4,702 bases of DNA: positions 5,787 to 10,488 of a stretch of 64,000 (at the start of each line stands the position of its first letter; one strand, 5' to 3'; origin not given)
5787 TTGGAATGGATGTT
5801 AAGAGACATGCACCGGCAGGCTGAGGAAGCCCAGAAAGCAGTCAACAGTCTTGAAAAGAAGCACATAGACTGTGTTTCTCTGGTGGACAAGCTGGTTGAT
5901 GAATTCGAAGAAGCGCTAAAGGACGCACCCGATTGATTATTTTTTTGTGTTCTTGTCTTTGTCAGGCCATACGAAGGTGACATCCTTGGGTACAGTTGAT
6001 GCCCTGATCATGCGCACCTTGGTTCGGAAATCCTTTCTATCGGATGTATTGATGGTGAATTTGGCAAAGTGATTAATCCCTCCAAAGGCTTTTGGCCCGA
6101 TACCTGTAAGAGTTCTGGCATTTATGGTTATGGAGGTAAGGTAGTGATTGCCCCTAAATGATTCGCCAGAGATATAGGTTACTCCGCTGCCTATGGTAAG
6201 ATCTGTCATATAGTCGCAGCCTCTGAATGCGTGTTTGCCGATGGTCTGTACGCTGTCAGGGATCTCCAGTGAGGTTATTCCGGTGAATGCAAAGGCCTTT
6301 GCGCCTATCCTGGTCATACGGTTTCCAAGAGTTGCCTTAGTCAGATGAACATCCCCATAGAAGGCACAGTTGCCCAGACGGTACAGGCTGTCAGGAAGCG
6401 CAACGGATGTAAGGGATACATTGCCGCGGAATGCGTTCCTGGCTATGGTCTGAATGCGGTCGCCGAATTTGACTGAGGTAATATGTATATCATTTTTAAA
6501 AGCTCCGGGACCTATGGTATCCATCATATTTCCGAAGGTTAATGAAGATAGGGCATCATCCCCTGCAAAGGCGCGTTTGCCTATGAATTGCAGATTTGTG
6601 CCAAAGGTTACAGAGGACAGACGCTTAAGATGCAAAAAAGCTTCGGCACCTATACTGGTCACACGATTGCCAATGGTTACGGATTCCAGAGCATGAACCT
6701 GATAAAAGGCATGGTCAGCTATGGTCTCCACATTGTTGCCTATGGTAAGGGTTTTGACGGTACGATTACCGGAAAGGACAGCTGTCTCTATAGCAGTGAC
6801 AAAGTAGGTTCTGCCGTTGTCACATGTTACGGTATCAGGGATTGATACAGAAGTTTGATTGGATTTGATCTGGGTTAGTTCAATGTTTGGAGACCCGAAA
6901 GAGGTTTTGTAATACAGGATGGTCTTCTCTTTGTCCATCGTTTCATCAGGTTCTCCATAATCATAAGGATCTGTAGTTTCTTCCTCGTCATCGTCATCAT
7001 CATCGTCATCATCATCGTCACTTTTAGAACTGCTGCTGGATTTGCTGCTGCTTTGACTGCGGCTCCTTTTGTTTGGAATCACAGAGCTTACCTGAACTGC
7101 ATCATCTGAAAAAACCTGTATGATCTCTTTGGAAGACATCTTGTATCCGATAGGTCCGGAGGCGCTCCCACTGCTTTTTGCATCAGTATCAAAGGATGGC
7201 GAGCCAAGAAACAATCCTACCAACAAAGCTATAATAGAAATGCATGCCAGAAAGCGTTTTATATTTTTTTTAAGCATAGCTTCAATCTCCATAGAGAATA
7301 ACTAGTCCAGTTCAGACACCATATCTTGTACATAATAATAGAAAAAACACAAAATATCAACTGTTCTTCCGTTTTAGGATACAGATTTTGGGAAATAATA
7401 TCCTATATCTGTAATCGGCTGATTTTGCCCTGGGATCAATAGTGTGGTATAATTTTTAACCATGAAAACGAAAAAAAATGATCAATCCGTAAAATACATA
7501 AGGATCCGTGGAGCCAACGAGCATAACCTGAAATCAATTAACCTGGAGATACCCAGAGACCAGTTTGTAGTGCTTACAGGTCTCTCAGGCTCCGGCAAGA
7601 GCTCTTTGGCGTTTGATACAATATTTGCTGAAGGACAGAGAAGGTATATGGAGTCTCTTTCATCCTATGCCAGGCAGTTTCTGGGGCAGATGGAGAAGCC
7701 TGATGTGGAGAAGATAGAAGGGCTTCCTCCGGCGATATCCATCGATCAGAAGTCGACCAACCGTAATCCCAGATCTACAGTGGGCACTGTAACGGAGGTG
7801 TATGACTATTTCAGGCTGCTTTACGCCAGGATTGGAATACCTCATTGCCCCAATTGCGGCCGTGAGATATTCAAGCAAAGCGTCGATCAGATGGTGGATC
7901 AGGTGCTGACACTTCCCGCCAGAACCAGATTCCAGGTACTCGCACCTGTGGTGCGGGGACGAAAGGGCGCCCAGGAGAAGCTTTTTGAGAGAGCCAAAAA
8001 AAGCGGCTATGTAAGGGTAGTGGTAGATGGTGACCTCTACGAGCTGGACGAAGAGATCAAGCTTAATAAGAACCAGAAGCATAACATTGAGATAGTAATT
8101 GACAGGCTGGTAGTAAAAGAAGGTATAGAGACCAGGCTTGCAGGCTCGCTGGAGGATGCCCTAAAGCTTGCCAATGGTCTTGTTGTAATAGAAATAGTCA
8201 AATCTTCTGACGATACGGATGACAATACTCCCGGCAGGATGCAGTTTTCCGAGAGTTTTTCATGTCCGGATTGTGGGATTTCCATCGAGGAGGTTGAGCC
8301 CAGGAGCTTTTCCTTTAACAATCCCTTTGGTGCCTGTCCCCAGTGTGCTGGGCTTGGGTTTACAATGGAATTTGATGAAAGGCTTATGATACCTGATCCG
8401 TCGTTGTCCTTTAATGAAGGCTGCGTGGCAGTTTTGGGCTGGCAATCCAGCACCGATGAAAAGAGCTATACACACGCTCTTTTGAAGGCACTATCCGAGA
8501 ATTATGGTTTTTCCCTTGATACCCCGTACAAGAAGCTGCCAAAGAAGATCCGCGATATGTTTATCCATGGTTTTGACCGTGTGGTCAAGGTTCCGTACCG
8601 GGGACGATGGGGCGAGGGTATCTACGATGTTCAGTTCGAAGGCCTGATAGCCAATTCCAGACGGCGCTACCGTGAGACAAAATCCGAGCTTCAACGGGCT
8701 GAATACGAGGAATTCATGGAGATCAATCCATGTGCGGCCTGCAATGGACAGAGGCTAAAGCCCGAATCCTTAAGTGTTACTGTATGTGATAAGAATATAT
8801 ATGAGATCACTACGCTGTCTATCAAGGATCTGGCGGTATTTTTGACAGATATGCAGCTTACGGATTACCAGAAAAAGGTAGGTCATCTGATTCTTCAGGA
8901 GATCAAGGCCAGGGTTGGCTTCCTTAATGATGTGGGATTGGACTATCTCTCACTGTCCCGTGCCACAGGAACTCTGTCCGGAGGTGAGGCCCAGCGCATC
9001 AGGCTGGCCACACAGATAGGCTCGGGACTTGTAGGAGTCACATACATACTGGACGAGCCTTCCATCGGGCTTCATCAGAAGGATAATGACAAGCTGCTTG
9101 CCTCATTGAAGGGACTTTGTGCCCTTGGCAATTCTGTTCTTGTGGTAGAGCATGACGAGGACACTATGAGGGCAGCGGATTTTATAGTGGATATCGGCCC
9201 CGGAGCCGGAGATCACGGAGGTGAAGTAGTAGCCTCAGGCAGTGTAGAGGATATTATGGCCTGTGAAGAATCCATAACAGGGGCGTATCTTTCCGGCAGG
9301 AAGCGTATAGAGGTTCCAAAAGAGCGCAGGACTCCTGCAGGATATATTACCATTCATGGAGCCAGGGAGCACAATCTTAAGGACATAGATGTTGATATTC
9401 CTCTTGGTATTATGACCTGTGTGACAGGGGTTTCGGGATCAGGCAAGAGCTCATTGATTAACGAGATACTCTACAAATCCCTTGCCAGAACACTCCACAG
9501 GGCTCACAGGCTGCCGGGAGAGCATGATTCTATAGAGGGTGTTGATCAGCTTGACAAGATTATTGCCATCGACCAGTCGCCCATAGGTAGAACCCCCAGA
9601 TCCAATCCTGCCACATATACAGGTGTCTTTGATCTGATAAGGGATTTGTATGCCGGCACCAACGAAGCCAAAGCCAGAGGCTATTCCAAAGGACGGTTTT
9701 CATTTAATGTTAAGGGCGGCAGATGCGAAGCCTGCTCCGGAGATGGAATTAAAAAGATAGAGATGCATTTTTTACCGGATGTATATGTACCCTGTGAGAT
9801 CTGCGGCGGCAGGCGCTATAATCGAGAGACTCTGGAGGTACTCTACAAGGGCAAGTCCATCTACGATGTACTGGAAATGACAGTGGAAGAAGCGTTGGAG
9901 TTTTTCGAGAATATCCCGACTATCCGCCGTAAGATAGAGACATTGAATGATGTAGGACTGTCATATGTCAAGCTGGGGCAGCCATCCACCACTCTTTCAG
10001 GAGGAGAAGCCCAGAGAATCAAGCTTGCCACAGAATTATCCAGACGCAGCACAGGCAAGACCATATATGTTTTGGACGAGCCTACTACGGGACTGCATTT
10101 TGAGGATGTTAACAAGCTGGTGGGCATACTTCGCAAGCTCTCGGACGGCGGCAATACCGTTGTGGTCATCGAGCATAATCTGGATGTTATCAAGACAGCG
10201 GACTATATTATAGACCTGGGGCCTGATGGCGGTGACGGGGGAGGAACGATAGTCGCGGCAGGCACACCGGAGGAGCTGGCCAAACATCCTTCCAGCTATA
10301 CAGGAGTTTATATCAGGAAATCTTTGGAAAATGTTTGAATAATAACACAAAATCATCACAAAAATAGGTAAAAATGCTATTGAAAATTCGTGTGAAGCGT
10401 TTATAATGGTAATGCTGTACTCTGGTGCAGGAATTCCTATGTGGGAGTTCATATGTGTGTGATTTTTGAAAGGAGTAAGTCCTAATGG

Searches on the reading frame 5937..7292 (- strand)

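Call 32: search_protein_families(library=pfam, proteins=[window:5937-7292:-], max_evalue=0.00001)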
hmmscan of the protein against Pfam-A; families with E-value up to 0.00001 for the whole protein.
window:5937-7292:- (451 aa): 2 families
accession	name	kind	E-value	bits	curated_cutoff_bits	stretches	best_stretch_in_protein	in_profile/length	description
PF13306.12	LRR_5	-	8e-49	165.2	27.7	2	282-405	2-122/127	BspA type Leucine rich repeat region (6 copies)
PF13855.12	LRR_8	-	1.8e-13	50.5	27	0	209-252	11-55/61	Leucine rich repeat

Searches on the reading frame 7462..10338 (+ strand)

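Call 32: search_protein_families(library=pfam, proteins=[window:7462-10338:+], max_evalue=0.00001)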
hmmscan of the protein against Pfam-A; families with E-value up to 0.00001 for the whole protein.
window:7462-10338:+ (958 aa): 9 families
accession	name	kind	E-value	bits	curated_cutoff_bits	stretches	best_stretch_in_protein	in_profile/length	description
PF17760.6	UvrA_inter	-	5.4e-40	136.1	23.3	1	139-246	1-108/109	UvrA interaction domain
PF17755.6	UvrA_DNA-bind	-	2.4e-30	105.5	23.2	1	305-417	1-110/110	UvrA DNA-binding domain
PF00005.33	ABC_tran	-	2.2e-19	70.9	25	0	821-876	85-137/137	ABC transporter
PF02463.25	SMC_N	-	2.5e-11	43.9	40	0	843-917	135-209/220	RecF/RecN/SMC N terminal domain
PF13304.12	AAA_21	-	5.5e-09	37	27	0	841-902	234-295/304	AAA domain, putative AbiEii toxin, Type IV TA system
PF13555.12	AAA_29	-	7.1e-08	32.5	27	0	644-666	17-39/61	P-loop containing region of AAA domain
PF03193.22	RsgA_GTPase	-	3.6e-07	30.6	30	0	635-676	93-133/174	RsgA GTPase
PF13191.12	AAA_16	-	3.9e-07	31.2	32.6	0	653-691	28-63/167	AAA ATPase domain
PF20703.3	nSTAND1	-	2.2e-06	28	27.1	0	29-50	29-50/379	Novel STAND NTPase 1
